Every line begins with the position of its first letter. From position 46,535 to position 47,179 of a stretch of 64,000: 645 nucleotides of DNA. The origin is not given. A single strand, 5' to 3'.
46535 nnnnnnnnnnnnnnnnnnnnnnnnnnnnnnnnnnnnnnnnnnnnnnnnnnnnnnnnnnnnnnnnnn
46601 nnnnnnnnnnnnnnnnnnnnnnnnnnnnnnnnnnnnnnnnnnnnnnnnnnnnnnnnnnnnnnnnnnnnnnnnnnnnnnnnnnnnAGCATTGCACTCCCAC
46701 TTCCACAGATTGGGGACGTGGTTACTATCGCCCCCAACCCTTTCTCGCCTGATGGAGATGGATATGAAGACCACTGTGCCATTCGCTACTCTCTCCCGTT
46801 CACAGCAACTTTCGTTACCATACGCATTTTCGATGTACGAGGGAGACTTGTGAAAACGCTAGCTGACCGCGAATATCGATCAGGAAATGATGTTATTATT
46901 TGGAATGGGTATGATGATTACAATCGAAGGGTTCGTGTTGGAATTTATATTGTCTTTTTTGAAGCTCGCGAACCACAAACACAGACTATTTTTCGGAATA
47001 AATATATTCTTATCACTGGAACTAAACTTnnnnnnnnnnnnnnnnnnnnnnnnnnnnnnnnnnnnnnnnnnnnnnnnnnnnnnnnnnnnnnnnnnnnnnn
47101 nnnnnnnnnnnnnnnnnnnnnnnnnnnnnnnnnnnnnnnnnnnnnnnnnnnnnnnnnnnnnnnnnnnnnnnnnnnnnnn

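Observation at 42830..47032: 1400-aa T9SS type-B cargo built from four CARDB + Lamin-tail-domain modules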

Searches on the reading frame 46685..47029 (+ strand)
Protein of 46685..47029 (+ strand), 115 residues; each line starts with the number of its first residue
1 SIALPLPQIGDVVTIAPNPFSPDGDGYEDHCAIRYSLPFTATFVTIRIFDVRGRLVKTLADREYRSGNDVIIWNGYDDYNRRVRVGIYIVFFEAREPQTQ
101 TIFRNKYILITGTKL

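Call 13: search_protein_families(library=pfam, proteins=[window:46685-47029:+], max_evalue=10)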
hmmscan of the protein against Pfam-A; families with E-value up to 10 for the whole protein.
seq(115 aa): 4 families
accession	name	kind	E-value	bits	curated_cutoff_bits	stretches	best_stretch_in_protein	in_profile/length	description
PF13585.12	CHU_C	-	3.3e-07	30.8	27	1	16-108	3-84/86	CHU_C Type IX secretion signal domain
PF13860.13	FlgD_ig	-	3.7e-05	24.1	27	1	30-90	11-71/79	FlgD Ig-like domain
PF18962.6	Por_Secre_tail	-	0.094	13.5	27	1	33-63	12-41/75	Secretion system C-terminal sorting domain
PF10029.15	DUF2271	-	0.27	11.4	27.3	1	65-104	73-113/136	Predicted periplasmic protein (DUF2271)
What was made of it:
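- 46724..47029 (+): C-terminal sorting-type beta-sandwich (aa 1299-1400) of the FlgD-Ig / CHU_C / Por_Secre_tail superfamily; a subtype seen only in this family in the data examined. CHU_C 30.8, FlgD_ig 24.1 and Por_Secre_tail 13.5 bits when isolated (call 13).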

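Call 25: search_protein_families(library=pfam, alignment_id=A2, max_evalue=0.01)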
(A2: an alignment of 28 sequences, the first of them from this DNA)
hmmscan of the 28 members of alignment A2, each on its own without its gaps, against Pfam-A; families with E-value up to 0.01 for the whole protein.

A. member 1, seq(112 aa): 2 families
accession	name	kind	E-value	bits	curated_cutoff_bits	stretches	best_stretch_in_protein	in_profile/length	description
PF13585.12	CHU_C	-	3e-07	30.9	27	1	13-105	3-84/86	CHU_C Type IX secretion signal domain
PF13860.13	FlgD_ig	-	3.5e-05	24.1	27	1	27-87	11-71/79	FlgD Ig-like domain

B. families by the number of members that match (of 28 scanned): 6 families
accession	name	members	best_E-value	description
PF13585.12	CHU_C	28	4.1e-09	CHU_C Type IX secretion signal domain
PF13860.13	FlgD_ig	27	1.9e-10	FlgD Ig-like domain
PF18962.6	Por_Secre_tail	6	0.001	Secretion system C-terminal sorting domain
PF10029.15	DUF2271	3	0.0043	Predicted periplasmic protein (DUF2271)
PF18705.7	DUF5643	1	0.0038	Family of unknown function (DUF5643)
PF18719.7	ArlS_N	1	0.0077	ArlS sensor domain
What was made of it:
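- On T9SS type-B CTD (NCBIfam TIGR04131 / Pfam CHU_C PF13585): 28 of 28 family CTDs match at E <= 0.01 (call 25), but FlgD_ig matches 27 of 28.
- Closest known: Flavobacterium johnsoniae SprB and other type-B CTD adhesins with PorP/SprF shuttles. Same: CHU_C is the best Pfam match (calls 13, 25).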

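Call 26: search_protein_families(library=ncbifam, alignment_id=A2, max_evalue=0.01)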
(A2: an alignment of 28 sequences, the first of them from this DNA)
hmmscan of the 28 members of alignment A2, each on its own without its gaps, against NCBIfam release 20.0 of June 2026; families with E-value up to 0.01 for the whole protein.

A. member 1, seq(112 aa): 6 families
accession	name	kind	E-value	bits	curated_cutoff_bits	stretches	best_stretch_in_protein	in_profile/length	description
NF033707.1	T9SS_sortase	equivalog_domain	1.8e-06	25.9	420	1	10-96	999-1082/1095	type IX secretion system sortase PorU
NF052228.1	T9SS_PorZ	equivalog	9e-06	24.4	260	1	10-95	673-746/757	type IX secretion system anionic LPS delivery protein PorZ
NF053608.1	Lsa66_OmpA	equivalog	0.00012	20.6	700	0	11-80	364-437/581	fibronectin-binding adhesin Lsa66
NF009276.0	PRK12633.1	equivalog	0.0003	20.6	383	1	30-97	120-187/234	flagellar basal body rod modification protein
NF005176.1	PRK06655.1-1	equivalog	0.0009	19.2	230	1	33-93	91-151/197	flagellar hook assembly protein FlgD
TIGR04131.1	Bac_Flav_CTERM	domain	0.0015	18.6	35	1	14-60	4-48/85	T9SS type B sorting domain-containing protein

B. families by the number of members that match (of 28 scanned): 13 families
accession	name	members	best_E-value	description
NF005176.1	PRK06655.1-1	28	2.5e-08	flagellar hook assembly protein FlgD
NF033707.1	T9SS_sortase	28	7.9e-08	type IX secretion system sortase PorU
NF009276.0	PRK12633.1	27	1.2e-08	flagellar basal body rod modification protein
NF052228.1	T9SS_PorZ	24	1.9e-07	type IX secretion system anionic LPS delivery protein PorZ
TIGR04131.1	Bac_Flav_CTERM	24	2.8e-05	T9SS type B sorting domain-containing protein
NF053608.1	Lsa66_OmpA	22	1.5e-06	fibronectin-binding adhesin Lsa66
TIGR04183.1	Por_Secre_tail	17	2.9e-05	T9SS type A sorting domain-containing protein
NF009277.0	PRK12634.1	11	0.0001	flagellar basal body rod modification protein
NF009453.0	PRK12813.1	7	3e-05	flagellar basal body rod modification protein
NF052323.1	T9SSA_dep_M6i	7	0.00019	T9SS-dependent M6-like inactivated metalloprotease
NF009452.0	PRK12812.1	5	2.3e-05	flagellar basal body rod modification protein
NF004496.1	PRK05842.1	3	0.0002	flagellar hook assembly protein FlgD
NF038113.1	T9SSA_dep_M36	1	0.0011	T9SS-dependent M36 family metallopeptidase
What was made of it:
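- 46724..47029 (+): Across 28 family CTDs: CHU_C 28/28, FlgD_ig 27/28, TIGR04131 24/28, TIGR04183 17/28; each count is of members matching at E <= 0.01, which is weaker than passing a curated cut-off (calls 25, 26).
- On T9SS type-A CTD (TIGR04183 / Pfam PF18962): 17 of 28 family CTDs match TIGR04183 at E <= 0.01, best E 2.9e-5 (call 26).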

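Call 27: search_solved_structures(query=A2, max_evalue=1, show_alignments=2)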
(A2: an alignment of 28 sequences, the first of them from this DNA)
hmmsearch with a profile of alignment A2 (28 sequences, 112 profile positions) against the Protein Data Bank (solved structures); distinct sequences matched with E-value up to 1: 13.
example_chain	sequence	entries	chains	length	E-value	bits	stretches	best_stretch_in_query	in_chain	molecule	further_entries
3osv_A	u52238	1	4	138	4e-06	29.7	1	26-90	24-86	Flagellar basal-body rod modification protein FlgD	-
7eh9_A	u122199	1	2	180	6e-06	29.1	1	32-98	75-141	Basal-body rod modification protein FlgD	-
7bhq_A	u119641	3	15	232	9.3e-06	28.5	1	32-98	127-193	Basal-body rod modification protein FlgD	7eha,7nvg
3c12_A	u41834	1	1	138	0.0022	20.9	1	37-97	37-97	Flagellar protein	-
6za2_A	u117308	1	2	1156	0.015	18.2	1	39-110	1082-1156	Por secretion system protein porU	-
4zzk_A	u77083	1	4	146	0.092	15.6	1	37-93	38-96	Basal-body rod modification protein FlgD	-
4zzf_A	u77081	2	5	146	0.11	15.4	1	37-93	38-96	Flagellar basal body rod modification protein | Basal-body rod modification protein FlgD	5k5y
6d69_A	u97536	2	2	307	0.41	13.5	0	38-57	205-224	NHL Repeat Region of D. melanogaster Thin | Thin, isoform D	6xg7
1xf1_A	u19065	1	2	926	0.57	13.1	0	17-86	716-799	C5a peptidase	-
8bty_A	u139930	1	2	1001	0.66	12.9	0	17-86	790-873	C5a peptidase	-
3eif_A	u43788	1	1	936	0.75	12.7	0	17-85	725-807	C5a peptidase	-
7yzx_A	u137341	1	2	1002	0.95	12.4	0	17-85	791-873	C5a peptidase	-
7bj3_A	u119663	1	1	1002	0.95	12.4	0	17-85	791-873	C5a peptidase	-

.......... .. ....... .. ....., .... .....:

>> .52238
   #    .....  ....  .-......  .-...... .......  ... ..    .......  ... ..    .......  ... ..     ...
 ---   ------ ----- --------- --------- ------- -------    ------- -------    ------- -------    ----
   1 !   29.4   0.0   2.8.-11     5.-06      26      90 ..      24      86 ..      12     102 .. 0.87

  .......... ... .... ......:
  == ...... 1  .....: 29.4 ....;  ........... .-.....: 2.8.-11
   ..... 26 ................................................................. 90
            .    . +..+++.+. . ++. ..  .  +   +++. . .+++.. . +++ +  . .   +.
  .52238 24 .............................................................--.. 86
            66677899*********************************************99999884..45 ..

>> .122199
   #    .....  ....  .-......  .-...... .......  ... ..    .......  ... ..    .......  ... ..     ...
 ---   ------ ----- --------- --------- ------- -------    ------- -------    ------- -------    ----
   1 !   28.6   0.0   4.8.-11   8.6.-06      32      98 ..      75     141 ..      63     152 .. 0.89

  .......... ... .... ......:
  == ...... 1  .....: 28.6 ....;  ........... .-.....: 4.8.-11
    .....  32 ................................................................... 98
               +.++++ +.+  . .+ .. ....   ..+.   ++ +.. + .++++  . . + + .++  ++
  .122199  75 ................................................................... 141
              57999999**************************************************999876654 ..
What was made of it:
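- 46724..47029 (+): PDB profile hits: FlgD 3osv E 4e-6, PorU 6za2 E 0.015 (call 27).
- FlgD_ig and the PorU/PorZ type-A-like CTDs score similarly (calls 25-27).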
